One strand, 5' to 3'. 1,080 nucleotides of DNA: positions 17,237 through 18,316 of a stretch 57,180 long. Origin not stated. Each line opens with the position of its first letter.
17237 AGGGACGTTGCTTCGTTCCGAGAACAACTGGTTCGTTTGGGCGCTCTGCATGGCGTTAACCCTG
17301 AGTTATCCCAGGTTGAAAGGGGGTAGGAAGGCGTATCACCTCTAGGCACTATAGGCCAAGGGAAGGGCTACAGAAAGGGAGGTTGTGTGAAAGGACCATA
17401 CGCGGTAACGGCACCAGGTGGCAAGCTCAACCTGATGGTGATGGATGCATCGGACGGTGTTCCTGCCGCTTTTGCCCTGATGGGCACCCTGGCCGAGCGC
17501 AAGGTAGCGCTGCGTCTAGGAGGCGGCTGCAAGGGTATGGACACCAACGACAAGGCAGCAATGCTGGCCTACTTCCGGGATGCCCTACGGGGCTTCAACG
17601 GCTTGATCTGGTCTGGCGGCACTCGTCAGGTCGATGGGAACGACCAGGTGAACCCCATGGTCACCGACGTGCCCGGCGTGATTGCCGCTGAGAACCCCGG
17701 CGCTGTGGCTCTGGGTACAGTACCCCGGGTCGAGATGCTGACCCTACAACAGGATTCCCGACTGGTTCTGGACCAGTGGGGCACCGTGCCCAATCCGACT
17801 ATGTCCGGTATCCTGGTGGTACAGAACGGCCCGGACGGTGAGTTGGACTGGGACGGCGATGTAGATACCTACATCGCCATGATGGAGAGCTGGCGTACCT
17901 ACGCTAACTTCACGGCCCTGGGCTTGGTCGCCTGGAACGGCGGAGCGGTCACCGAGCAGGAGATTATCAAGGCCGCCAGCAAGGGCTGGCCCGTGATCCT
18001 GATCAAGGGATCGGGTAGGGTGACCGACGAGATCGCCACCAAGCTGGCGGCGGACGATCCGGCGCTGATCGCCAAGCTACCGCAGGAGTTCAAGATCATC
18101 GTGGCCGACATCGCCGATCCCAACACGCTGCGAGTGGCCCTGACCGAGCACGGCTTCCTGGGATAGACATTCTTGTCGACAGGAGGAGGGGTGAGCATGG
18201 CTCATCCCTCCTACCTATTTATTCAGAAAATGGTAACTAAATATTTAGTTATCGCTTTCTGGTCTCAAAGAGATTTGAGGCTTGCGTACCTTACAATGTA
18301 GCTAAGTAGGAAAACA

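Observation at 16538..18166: Tandem pair of stand-alone TRPM-type SLOG (LSDAT-like) proteins without any effector domain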

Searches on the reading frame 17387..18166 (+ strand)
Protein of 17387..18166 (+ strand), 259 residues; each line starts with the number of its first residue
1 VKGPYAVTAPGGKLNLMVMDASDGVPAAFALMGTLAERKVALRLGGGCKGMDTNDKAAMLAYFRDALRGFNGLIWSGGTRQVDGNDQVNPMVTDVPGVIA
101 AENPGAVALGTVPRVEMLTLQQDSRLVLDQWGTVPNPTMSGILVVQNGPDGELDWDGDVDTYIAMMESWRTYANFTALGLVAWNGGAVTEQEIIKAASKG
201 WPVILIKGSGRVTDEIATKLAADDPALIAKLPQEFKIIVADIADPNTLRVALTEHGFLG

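Call 3: search_protein_families(library=pfam, proteins=[window:17387-18166:+], max_evalue=0.1)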
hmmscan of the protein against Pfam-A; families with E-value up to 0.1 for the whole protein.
window:17387-18166:+ (259 aa): 2 families
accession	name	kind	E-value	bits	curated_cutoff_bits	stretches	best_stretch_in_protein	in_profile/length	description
PF18171.6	LSDAT_prok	-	7.8e-09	35.5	25.4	1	153-237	103-184/195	SLOG in TRPM, prokaryote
PF18306.6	LDcluster4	-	0.038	14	26.3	0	178-225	95-139/151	SLOG cluster4 family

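Call 8: find_homologous_proteins(query=window:17387-18166:+, max_evalue=0.001)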
Query window:17387-18166:+ (259 aa): 144 proteins with E <= 0.001 among 2623 candidates; the best 120 are listed.
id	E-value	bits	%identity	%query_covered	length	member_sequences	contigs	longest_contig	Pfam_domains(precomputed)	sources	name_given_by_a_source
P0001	8.5e-168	574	100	100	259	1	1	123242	PF18171.7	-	-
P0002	3.3e-148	510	88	100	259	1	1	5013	PF18171.7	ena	-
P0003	5.0e-105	368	64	98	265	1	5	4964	PF18171.7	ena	-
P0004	8.3e-104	364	65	100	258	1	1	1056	PF18171.7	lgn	-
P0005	2.0e-102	360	62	98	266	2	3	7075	PF18171.7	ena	-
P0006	1.3e-101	357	62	100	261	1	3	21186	PF18171.7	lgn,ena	-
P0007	1.3e-101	357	61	99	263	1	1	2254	PF18171.7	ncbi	-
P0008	2.3e-101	356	64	98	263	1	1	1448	PF18171.7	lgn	-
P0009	2.4e-101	356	61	98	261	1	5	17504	PF18171.7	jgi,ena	-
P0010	3.7e-101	356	60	98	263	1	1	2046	PF18171.7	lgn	-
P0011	5.5e-101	355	61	98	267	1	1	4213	PF18171.7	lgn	-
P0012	9.1e-101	354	59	99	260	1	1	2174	PF18171.7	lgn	-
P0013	2.7e-99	350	61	99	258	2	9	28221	PF18171.7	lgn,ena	-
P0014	2.9e-99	350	62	98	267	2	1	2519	PF18171.7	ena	-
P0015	6.7e-99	348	62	98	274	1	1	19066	PF18171.7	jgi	jgi:hypothetical protein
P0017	9.8e-99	348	61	98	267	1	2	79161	PF18171.7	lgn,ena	-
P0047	5.1e-92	326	59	98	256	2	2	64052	PF18171.7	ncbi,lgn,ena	-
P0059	1.4e-90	321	57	100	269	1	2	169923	PF18171.7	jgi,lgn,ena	-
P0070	8.1e-89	315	56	100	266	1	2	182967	PF18171.7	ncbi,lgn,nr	ncbi:MAG: hypothetical protein HY369_05125 [Candidatus Aenigmarchaeota archaeon]|nr:hypothetical pro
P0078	4.1e-87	310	59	93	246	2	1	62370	PF18171.7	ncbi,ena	-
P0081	8.9e-85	302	52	98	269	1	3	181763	PF18171.7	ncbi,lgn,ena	-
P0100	1.3e-78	282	53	98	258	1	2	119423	-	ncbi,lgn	-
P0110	3.2e-75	271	50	97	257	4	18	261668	PF18171.7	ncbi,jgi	jgi:hypothetical protein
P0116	1.7e-73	265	49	100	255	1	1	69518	PF18171.7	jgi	jgi:hypothetical protein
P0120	1.3e-70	256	48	97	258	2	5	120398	PF18171.7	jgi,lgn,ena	jgi:hypothetical protein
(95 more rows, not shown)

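Call 9: search_protein_families(library=phrogs, proteins=[window:17387-18166:+], max_evalue=0.01)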
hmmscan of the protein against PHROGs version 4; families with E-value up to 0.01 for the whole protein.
window:17387-18166:+ (259 aa): 0 families

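Call 10: find_encoding_contigs(protein=P0070, flank=10000, max_places=2)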
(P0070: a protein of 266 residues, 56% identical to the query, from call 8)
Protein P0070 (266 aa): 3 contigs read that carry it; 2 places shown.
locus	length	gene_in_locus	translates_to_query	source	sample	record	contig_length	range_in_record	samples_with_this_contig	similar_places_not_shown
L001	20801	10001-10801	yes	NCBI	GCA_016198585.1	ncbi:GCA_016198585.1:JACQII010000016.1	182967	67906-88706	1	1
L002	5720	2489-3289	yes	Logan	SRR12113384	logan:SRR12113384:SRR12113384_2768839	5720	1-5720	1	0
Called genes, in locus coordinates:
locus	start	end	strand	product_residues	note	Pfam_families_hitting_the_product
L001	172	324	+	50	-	-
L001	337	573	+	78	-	-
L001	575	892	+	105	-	-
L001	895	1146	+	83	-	-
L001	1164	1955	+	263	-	PF03976:PPK2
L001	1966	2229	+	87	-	-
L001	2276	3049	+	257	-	PF04542:Sigma70_r2, PF04539:Sigma70_r3 (weak), PF04545:Sigma70_r4 (weak)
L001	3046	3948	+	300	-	PF02195:ParB_N, PF17762:HTH_ParB (weak)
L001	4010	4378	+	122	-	-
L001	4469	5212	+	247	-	PF13672:PP2C_2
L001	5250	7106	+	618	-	-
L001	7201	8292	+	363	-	-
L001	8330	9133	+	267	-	-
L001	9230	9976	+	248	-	PF18171:LSDAT_prok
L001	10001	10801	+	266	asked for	PF18171:LSDAT_prok (weak)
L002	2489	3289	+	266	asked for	PF18171:LSDAT_prok (weak)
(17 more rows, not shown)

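Call 11: find_encoding_contigs(protein=P0110, flank=10000, max_places=3)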
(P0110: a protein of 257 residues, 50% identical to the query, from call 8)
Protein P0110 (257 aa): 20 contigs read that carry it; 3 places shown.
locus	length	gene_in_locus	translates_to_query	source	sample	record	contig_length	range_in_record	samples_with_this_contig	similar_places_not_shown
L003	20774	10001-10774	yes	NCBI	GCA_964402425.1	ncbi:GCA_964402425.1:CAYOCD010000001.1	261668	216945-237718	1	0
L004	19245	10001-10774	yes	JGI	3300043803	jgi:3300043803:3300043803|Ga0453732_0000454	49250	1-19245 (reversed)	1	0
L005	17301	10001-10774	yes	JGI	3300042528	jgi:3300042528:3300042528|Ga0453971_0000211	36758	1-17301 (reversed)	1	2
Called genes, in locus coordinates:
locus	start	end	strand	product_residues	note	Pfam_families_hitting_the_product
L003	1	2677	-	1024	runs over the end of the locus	PF00270:DEAD, PF00271:Helicase_C, PF21010:HA2_C, PF07717:OB_NTP_bind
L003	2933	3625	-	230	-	PF03437:BtpA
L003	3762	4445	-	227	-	PF02163:Peptidase_M50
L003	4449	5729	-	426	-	PF00275:EPSP_synthase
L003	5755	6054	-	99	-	-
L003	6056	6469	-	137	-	-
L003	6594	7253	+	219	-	PF00293:NUDIX, PF19368:WHD_AraR, PF21906:WHD_NrtR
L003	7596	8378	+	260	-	PF00857:Isochorismatase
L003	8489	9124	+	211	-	-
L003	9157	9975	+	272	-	PF18171:LSDAT_prok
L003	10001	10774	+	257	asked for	PF18171:LSDAT_prok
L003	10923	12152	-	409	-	-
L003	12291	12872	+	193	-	PF00293:NUDIX (weak)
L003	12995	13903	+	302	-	PF04055:Radical_SAM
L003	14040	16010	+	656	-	PF00795:CN_hydrolase, PF02540:NAD_synthase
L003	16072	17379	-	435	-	-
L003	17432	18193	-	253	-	PF01177:Asp_Glu_race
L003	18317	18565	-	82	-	-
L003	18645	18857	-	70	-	-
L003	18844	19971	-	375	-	-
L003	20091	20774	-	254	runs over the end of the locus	-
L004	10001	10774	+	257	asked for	PF18171:LSDAT_prok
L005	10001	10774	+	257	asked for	PF18171:LSDAT_prok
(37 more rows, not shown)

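Call 12: find_encoding_contigs(protein=P0059, flank=10000, max_places=2)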
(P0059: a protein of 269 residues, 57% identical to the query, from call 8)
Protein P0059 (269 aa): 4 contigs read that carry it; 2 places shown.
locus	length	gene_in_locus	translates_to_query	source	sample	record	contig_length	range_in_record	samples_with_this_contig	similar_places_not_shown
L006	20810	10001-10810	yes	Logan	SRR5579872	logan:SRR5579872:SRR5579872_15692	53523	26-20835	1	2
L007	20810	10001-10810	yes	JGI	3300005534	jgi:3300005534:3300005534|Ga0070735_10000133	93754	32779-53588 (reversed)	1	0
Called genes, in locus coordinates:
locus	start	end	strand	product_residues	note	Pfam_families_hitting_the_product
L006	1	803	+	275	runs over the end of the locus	?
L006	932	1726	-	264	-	PF17210:SdrD_B (faint), PF17802:SpaA (faint), PF13620:CarboxypepD_reg, PF13715:CarbopepD_reg_2, PF08400:phage_tail_N (weak), PF13620:CarboxypepD_reg (weak)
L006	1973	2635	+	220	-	-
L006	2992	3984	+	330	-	-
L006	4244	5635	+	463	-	PF00232:Glyco_hydro_1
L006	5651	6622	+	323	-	-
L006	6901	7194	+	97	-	PF00313:CSD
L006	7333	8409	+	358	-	PF00487:FA_desaturase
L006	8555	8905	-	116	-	-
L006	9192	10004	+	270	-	PF18171:LSDAT_prok (weak)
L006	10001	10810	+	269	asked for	PF18171:LSDAT_prok (weak)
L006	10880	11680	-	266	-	PF01177:Asp_Glu_race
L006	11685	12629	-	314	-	PF01244:Peptidase_M19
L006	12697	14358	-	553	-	-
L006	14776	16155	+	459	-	PF18914:DUF5666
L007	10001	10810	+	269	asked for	PF18171:LSDAT_prok (weak)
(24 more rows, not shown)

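Call 16: search_protein_families(library=ncbifam, proteins=[window:17387-18166:+], max_evalue=0.01)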
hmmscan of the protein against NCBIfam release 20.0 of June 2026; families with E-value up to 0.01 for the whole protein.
window:17387-18166:+ (259 aa): 0 families

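Call 23: search_solved_structures(query=window:17387-18166:+, max_evalue=10, show_alignments=2)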
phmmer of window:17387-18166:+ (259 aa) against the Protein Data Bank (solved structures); distinct sequences matched with E-value up to 10: 15.
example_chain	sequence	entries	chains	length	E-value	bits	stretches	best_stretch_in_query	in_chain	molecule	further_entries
1a6d_B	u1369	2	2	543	0.08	15.3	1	173-234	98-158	THERMOSOME (BETA SUBUNIT)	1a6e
6o6a_A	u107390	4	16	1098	0.42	13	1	141-224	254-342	Transient receptor potential cation channel subfamily M member 8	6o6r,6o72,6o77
9p7s_A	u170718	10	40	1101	0.42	13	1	141-224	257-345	Transient receptor potential cation channel subfamily M member 8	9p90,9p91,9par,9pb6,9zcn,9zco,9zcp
9zcr_A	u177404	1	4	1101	0.42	13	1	141-224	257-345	Transient receptor potential cation channel subfamily M member 8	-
9b6i_A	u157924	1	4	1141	0.45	12.9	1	141-224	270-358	Transient receptor potential cation channel subfamily M member 8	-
1rcu_A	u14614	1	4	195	0.56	12.6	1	181-220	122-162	conserved hypothetical protein VT76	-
7ypu_A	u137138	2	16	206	0.63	12.4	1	146-192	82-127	Acetyltransferase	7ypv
8e4q_A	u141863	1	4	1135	0.67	12.3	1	142-224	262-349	Transient receptor potential cation channel subfamily M member 8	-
6bpq_A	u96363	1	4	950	0.67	12.3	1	141-224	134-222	Transient receptor potential cation channel subfamily M member 8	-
6nr4_A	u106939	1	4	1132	0.68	12.3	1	142-224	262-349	Transient receptor potential cation channel subfamily M member 8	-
6nr2_A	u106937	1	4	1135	0.68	12.3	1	142-224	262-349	Transient receptor potential cation channel subfamily M member 8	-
6nr3_A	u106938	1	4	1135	0.68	12.3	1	142-224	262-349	Transient receptor potential cation channel subfamily M member 8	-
6mix_A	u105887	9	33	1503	0.99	11.8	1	180-219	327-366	Transient receptor potential cation channel subfamily M member 2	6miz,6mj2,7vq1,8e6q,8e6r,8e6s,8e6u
6puo_A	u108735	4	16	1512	0.99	11.8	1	180-219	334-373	Transient receptor potential cation channel subfamily M member 2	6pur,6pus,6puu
8e6t_A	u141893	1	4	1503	1.1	11.6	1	180-219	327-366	Transient receptor potential cation channel subfamily M member 2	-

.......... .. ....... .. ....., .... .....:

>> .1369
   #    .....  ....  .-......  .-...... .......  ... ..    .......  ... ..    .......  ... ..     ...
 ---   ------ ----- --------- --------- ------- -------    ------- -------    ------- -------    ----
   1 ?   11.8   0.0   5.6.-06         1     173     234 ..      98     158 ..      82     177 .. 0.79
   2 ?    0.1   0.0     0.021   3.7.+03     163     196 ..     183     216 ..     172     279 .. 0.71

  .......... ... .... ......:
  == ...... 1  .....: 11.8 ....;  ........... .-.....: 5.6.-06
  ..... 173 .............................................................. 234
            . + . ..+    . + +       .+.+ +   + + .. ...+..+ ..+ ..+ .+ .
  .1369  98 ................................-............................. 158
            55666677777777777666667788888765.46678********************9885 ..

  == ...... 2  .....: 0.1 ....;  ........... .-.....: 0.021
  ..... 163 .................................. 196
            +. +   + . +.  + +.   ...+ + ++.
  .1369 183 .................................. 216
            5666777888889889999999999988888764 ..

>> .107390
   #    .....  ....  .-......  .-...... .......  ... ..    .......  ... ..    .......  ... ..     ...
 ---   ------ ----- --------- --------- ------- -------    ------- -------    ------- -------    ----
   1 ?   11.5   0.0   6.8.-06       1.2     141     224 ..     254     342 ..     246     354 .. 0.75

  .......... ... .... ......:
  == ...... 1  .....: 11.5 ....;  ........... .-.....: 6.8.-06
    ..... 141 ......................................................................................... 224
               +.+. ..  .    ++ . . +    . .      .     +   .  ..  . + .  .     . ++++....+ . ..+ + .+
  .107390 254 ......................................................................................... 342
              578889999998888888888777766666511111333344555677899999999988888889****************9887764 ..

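Call 25: search_solved_structures(query=A1, max_evalue=1, show_alignments=3)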
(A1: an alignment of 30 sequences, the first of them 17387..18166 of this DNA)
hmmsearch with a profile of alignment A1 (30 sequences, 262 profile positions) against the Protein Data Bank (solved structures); distinct sequences matched with E-value up to 1: 26.
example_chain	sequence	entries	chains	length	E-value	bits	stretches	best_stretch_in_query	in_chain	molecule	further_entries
6bpq_A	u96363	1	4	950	0.00037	22.6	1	142-227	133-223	Transient receptor potential cation channel subfamily M member 8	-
6o6a_A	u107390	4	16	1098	0.00047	22.3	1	142-227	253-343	Transient receptor potential cation channel subfamily M member 8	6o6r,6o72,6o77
9zcr_A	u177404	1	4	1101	0.00047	22.3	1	142-227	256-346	Transient receptor potential cation channel subfamily M member 8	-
9p7s_A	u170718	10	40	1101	0.00047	22.3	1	142-227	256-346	Transient receptor potential cation channel subfamily M member 8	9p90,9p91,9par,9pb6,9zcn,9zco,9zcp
8e4q_A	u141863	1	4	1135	0.00048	22.3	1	142-227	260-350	Transient receptor potential cation channel subfamily M member 8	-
8bdc_A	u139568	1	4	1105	0.00049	22.2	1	142-235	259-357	Transient receptor potential cation channel subfamily M member 8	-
9b6i_A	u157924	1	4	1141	0.0005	22.2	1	142-227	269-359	Transient receptor potential cation channel subfamily M member 8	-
6nr4_A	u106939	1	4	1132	0.0005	22.2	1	142-227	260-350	Transient receptor potential cation channel subfamily M member 8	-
6nr2_A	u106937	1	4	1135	0.0005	22.2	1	142-227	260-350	Transient receptor potential cation channel subfamily M member 8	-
6nr3_A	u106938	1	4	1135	0.0005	22.2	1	142-227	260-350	Transient receptor potential cation channel subfamily M member 8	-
9p8y_A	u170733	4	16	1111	0.0005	22.2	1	142-235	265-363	Transient receptor potential cation channel subfamily M member 8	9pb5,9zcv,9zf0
9zcu_A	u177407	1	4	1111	0.0005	22.2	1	142-235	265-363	Transient receptor potential cation channel subfamily M member 8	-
9vjn_A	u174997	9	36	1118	0.00063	21.9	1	140-237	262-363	Transient receptor potential cation channel subfamily M member 8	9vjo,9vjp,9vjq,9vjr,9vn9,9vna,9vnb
7wra_A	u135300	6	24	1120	0.00063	21.9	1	140-237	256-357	Transient receptor potential cation channel subfamily M member 8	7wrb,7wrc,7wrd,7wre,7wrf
8e4l_A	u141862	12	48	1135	0.00063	21.9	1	140-237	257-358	Transient receptor potential cation channel subfamily M member 8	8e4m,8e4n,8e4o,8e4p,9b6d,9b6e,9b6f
1rcu_A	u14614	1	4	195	0.097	14.7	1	171-237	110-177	conserved hypothetical protein VT76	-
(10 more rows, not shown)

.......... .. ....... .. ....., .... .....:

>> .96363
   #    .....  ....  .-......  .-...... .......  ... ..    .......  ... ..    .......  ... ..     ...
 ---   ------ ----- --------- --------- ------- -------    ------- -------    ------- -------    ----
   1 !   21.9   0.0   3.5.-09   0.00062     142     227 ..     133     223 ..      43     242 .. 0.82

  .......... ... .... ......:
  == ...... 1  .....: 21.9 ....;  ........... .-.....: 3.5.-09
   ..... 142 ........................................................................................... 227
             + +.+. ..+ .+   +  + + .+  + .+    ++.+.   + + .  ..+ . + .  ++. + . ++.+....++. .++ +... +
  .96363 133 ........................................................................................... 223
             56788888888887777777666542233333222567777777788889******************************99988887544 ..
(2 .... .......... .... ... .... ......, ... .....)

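Call 27: find_related_loci(query=A1, collection=genome_contigs, flank=10000)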
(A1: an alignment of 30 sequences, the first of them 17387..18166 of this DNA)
Query A1 (259 aa) in genome_contigs; peptide patterns used: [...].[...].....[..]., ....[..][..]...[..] (x = any residue, [..] = any of these).
34 stretches matched a pattern; 12 encode a relative of the query (tblastn E <= 1e-3); 12 distinct loci.
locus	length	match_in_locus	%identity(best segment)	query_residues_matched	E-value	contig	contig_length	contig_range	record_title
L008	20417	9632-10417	60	1-258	3e-102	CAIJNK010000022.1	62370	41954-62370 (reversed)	uncultured bacterium isolate AlinenLipids_bin-6017 genome assembly, contig: bin-6017:22/22, whole genome shotgun sequenc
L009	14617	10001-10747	59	4-258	1e-97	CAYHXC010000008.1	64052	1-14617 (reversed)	MAG TPA_asm: uncultured Candidatus Saccharibacteria bacterium isolate ERP119705_co17_57 genome assembly, contig: NODE_35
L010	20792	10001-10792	56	1-258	7e-94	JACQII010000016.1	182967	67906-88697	MAG: Candidatus Aenigmatarchaeota archaeon isolate NC_groundwater_1121_Ag_S-0.1um_63_48 S_p1_S3_coassembly_k141_2249097,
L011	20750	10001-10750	53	4-258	4e-84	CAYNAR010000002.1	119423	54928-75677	MAG TPA_asm: uncultured Gammaproteobacteria bacterium isolate SRP263991_co2_512 genome assembly, contig: NODE_53_length_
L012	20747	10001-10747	49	7-258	4e-83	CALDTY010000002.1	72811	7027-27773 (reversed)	MAG: Candidatus Absconditabacterales bacterium isolate L3_Bin_METABAT__215_1 genome assembly, contig: c_000002959967, wh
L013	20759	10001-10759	48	1-258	9e-81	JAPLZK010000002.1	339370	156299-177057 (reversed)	MAG: Candidatus Uhrbacteria bacterium isolate LacPavin_0818_WC45_MAG_46_11 LacPavin_0818_WC45_scaffold_196862, whole gen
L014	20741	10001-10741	50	7-258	3e-80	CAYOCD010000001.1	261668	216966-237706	MAG TPA_asm: uncultured Gammaproteobacteria bacterium isolate SRP272421_co1_712 genome assembly, contig: NODE_15_length_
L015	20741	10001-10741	48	7-258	2e-79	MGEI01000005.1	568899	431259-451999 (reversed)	MAG: Candidatus Uhrbacteria bacterium RIFCSPLOWO2_01_FULL_47_17 rifcsplowo2_01_scaffold_74, whole genome shotgun sequenc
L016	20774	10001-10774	48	4-258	8e-70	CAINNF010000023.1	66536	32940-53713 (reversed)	Candidatus Adlerbacteria bacterium isolate C24_bin-0997 genome assembly, contig: bin-0997:23/25, whole genome shotgun se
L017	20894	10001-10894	33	10-258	1e-32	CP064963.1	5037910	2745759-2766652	MAG: Candidatus Melainabacteria bacterium isolate Aved_18-Q3-R54-62_BATAC.358_cln chromosome, complete genome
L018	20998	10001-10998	36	1-217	7e-29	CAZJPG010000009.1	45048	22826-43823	MAG TPA_asm: uncultured Gammaproteobacteria bacterium isolate SRP263991_co7_920 genome assembly, contig: NODE_839_length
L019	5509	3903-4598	29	38-258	8e-16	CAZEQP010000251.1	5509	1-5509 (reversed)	MAG TPA_asm: uncultured Candidatus Obscuribacterales bacterium isolate SRP150892_co2_468 genome assembly, contig: NODE_2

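Call 32: predict_structure(alignment_id=A1)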
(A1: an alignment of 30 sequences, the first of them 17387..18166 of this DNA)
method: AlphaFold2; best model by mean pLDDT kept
length: 259 residues; sequences in the alignment: 30
mean_pLDDT: 92.7   pTM: 0.90
mean pLDDT of the five models: 92.7, 92.2, 92.1, 90.9, 77.7
residues with pLDDT >= 90: 200; 70-90: 54; 50-70: 3; < 50: 2
segments of 3 or more residues with pLDDT < 50: none
pLDDT, mean of each block of 10 residues (from residue 1): 64 91 92 97 95 94 98 96 82 95 96 90 81 89 92 90 97 98 96 97 98 98 97 95 98 97
secondary structure, 60 per line:
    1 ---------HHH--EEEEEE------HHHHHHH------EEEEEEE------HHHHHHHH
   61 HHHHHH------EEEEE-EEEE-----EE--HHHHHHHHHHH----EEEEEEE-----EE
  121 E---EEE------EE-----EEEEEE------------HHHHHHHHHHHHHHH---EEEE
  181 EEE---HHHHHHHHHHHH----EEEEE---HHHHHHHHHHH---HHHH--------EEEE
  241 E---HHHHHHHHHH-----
elements in order: E15-20 H27-33 E40-46 H53-66 E73-77 E79-82 H92-102 E107-113 E119-121 E125-127 E141-146 H159-173 E177-183 H187-198 E203-207 H211-221 H225-228 E237-241 H245-254

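Call 34: find_encoding_contigs(protein=P0047, flank=8000, max_places=1)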
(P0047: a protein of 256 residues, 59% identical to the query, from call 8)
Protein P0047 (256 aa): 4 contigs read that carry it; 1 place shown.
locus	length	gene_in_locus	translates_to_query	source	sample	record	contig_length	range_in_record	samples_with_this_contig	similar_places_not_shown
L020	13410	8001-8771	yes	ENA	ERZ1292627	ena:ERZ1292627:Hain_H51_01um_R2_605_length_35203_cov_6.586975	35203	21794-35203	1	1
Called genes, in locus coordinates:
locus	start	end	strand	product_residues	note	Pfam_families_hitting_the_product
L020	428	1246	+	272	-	-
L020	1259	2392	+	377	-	-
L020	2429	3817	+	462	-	PF00709:Adenylsucc_synt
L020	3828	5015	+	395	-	PF22931:SAM_TNK (faint)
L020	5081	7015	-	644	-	PF18765:Polbeta (faint)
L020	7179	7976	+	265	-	PF18171:LSDAT_prok (weak)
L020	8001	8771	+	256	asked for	PF18171:LSDAT_prok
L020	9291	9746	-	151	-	PF08719:NADAR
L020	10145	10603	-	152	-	-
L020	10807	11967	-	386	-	PF13784:Fic_N, PF02661:Fic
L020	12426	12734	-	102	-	-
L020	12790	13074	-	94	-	-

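Call 35: find_encoding_contigs(protein=P0100, flank=8000, max_places=1)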
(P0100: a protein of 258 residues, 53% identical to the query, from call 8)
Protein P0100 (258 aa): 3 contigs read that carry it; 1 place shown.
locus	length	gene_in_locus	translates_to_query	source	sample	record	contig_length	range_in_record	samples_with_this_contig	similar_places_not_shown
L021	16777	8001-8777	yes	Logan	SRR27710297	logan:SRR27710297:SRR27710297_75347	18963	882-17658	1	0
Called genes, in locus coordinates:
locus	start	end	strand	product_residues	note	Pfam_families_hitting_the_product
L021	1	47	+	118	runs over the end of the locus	PF00861:Ribosomal_L18p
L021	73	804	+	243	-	PF00333:Ribosomal_S5, PF03719:Ribosomal_S5_C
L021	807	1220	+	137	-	-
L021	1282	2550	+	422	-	PF00344:SecY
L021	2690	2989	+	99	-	-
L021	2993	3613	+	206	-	-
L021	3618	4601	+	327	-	PF01699:Na_Ca_ex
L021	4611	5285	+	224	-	PF00406:ADK, PF02223:Thymidylate_kin (faint), PF13207:AAA_17, PF13238:AAA_18 (weak), PF05191:ADK_lid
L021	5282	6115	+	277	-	PF00557:Peptidase_M24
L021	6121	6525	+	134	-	PF03652:RuvX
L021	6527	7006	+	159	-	PF11967:RecO_N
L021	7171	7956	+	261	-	PF18171:LSDAT_prok (faint)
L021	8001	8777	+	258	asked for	-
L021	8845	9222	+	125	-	-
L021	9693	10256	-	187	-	PF13238:AAA_18 (weak), PF00406:ADK, PF02223:Thymidylate_kin (faint), PF13207:AAA_17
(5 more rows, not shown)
